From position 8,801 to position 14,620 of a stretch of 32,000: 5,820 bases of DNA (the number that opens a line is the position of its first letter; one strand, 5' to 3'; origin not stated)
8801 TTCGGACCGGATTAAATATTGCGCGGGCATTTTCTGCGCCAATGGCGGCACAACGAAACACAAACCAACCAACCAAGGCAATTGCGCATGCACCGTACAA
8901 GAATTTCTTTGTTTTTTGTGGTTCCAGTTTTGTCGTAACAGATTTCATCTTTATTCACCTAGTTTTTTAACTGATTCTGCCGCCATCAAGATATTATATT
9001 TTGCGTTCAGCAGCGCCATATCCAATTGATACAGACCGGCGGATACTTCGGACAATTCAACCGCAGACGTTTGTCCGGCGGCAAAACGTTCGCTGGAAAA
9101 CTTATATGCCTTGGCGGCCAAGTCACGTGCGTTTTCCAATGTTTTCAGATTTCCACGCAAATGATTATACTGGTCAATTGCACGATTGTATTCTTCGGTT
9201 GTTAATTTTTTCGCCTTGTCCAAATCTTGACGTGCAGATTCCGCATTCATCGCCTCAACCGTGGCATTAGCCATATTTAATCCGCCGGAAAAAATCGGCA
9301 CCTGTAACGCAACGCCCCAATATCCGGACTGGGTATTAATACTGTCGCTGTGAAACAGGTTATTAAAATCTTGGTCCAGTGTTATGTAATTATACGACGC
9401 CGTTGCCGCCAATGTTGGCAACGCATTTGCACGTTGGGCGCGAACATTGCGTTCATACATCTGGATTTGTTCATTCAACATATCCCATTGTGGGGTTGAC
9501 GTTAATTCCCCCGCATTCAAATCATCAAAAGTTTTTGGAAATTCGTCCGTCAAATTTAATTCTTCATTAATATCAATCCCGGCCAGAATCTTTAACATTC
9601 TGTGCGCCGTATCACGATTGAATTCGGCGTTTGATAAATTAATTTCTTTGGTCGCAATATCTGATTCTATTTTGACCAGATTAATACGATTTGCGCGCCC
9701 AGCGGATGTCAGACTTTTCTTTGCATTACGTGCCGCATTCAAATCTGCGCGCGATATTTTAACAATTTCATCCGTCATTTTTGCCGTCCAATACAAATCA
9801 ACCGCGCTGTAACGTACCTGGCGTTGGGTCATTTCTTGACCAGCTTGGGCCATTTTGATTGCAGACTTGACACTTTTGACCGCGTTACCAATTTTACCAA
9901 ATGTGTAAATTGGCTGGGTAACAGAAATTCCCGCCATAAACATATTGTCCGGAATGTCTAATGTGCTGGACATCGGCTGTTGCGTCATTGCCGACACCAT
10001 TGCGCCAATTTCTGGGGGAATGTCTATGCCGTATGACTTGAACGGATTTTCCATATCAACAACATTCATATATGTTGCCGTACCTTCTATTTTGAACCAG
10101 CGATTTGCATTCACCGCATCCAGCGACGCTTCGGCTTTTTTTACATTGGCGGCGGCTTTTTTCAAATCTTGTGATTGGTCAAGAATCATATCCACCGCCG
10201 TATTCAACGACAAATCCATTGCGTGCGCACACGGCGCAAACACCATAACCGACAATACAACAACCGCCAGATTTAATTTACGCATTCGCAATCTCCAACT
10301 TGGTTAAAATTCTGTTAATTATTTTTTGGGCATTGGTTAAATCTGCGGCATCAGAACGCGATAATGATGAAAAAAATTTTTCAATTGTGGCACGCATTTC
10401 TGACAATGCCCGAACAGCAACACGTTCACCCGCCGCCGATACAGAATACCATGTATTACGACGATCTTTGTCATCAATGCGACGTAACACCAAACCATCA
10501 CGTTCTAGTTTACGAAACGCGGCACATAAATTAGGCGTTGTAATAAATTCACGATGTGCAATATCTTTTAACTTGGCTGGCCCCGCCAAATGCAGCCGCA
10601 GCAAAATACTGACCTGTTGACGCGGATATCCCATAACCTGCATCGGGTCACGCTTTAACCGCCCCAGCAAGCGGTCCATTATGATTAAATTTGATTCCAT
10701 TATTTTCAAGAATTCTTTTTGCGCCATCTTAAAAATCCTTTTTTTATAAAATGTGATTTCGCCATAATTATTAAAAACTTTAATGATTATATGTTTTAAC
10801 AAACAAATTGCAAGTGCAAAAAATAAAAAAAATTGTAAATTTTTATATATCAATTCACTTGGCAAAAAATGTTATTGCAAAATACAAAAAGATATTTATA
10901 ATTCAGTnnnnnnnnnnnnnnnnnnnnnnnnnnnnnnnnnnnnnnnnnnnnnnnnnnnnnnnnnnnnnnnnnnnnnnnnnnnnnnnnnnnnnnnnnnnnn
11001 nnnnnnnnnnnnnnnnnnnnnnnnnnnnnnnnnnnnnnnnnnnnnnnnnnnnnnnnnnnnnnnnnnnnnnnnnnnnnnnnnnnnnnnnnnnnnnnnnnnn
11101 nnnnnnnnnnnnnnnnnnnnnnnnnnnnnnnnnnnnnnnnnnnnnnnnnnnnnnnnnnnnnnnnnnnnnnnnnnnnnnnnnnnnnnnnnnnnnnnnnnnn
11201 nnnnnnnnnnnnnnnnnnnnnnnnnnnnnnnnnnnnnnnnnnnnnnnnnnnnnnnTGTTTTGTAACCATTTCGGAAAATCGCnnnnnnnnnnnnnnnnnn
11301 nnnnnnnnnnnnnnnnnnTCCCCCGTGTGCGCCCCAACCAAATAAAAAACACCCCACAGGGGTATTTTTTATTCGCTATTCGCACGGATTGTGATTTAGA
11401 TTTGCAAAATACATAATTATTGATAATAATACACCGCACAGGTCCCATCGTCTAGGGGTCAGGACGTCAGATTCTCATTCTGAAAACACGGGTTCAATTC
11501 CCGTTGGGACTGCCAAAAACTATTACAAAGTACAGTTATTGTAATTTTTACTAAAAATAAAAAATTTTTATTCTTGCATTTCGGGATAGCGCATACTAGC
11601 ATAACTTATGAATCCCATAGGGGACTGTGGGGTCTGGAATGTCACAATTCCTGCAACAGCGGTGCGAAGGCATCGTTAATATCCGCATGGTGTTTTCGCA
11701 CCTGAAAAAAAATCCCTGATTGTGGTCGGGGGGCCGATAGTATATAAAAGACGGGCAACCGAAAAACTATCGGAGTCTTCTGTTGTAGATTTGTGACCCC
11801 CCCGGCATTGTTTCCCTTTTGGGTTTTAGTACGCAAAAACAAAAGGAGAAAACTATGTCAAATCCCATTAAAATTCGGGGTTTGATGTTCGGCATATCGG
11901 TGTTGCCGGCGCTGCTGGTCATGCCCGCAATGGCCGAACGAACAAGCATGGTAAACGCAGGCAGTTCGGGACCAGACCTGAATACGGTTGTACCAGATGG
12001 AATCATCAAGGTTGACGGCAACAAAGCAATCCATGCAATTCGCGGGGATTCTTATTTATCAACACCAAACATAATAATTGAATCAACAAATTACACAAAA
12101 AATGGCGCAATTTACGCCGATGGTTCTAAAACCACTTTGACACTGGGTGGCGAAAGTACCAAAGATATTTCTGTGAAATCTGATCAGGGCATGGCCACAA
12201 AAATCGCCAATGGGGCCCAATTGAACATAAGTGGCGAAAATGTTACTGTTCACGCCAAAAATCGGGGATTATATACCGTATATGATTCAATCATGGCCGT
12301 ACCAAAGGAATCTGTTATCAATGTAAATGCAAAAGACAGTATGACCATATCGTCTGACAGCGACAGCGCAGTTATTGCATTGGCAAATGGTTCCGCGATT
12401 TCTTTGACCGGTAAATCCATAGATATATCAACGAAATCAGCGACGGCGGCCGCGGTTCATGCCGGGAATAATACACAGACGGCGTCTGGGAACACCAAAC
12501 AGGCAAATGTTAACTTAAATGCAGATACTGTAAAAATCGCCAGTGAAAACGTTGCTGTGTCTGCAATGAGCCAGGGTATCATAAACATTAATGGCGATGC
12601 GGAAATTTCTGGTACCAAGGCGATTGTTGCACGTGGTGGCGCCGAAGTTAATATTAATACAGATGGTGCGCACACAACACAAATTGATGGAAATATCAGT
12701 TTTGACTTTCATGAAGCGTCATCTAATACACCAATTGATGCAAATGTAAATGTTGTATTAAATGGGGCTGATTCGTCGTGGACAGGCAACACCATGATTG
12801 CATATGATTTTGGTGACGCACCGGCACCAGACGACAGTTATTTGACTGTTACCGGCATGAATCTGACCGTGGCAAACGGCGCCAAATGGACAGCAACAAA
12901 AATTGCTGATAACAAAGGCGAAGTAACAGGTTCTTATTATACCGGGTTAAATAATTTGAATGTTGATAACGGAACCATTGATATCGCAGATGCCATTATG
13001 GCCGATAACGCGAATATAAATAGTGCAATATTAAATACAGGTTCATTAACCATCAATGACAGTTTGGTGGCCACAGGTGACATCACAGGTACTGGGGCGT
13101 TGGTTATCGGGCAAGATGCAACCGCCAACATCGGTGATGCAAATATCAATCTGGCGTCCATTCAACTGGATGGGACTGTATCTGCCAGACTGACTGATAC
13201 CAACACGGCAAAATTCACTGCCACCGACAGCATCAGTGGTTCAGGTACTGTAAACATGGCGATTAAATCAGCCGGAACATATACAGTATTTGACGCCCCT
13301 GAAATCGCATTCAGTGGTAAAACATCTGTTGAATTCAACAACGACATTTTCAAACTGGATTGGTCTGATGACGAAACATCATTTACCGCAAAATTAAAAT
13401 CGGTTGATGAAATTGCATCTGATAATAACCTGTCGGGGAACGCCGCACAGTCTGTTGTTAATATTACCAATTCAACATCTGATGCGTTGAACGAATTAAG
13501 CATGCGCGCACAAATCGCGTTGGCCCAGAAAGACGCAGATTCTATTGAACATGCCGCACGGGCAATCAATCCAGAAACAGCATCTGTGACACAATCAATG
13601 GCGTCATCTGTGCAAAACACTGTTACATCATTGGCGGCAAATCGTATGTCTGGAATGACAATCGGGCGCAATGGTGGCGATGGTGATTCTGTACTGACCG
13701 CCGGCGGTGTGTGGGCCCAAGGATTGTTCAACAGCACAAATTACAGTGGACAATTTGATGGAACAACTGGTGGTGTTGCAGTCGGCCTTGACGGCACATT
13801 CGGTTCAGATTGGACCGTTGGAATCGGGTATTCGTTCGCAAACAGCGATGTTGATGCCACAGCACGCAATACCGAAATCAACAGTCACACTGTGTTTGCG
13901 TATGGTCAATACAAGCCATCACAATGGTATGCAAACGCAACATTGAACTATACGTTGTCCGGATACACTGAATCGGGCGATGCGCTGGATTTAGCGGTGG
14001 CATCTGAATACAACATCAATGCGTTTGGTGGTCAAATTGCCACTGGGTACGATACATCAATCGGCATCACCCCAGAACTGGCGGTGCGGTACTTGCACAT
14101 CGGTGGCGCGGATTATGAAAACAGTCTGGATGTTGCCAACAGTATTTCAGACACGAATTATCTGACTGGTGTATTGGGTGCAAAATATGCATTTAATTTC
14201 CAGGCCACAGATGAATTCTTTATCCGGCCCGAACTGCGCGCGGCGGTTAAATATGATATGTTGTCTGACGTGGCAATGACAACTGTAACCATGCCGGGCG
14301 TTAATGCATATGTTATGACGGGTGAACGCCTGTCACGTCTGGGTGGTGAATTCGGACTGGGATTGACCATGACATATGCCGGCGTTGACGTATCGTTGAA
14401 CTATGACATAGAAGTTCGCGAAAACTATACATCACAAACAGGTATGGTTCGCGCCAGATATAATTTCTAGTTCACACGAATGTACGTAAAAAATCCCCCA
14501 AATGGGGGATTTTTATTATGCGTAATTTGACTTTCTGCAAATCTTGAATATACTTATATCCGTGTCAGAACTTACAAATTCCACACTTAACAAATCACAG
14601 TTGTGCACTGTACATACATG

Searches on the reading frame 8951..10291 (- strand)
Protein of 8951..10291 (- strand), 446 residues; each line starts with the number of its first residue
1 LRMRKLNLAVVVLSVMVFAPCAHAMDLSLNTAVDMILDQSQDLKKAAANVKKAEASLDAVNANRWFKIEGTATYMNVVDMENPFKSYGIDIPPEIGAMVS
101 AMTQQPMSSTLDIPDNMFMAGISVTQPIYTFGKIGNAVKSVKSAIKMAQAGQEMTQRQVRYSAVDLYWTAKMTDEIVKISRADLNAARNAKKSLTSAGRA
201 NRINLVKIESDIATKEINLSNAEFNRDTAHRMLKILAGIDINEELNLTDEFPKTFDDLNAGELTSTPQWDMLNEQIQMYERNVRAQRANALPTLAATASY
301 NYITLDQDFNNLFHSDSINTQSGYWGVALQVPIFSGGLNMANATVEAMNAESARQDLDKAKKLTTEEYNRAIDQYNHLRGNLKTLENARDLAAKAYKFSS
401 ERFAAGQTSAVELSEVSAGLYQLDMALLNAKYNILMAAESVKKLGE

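Call 36: search_protein_families(library=pfam, proteins=[window:8951-10291:-], max_evalue=0.01)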
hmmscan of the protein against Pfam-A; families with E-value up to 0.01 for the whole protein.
window:8951-10291:- (446 aa): 1 family
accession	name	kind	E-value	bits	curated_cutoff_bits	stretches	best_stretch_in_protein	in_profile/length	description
PF02321.23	OEP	-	9.5e-40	136.8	22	2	273-438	19-179/187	Outer membrane efflux protein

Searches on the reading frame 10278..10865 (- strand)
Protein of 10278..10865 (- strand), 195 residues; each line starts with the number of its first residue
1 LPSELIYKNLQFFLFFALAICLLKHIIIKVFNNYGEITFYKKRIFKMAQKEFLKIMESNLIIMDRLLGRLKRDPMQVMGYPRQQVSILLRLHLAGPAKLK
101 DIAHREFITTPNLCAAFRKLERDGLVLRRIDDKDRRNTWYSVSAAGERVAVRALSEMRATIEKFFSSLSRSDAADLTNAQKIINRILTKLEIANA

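Call 36: search_protein_families(library=pfam, proteins=[window:10278-10865:-], max_evalue=0.01)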
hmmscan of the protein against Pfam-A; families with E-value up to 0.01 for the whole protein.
window:10278-10865:- (195 aa): 4 families
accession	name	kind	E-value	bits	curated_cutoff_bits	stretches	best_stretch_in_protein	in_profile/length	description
PF01047.28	MarR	-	8.5e-11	42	24.6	1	82-137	3-58/59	MarR family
PF12802.13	MarR_2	-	4.4e-06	27.2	27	1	79-136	2-60/61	MarR family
PF13463.12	HTH_27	-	5.2e-05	23.9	22.2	1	83-146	4-68/68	Winged helix DNA-binding domain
PF01638.23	HxlR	-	0.00014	22.1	20.8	1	87-165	10-87/91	HxlR-like helix-turn-helix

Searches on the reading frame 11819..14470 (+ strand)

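Call 36: search_protein_families(library=pfam, proteins=[window:11819-14470:+], max_evalue=0.01)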
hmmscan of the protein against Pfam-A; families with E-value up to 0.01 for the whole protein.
window:11819-14470:+ (883 aa): 1 family
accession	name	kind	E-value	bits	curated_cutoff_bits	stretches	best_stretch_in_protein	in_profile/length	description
PF03797.25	Autotransporter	-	9.1e-26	91.6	26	1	631-863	1-255/255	Autotransporter beta-domain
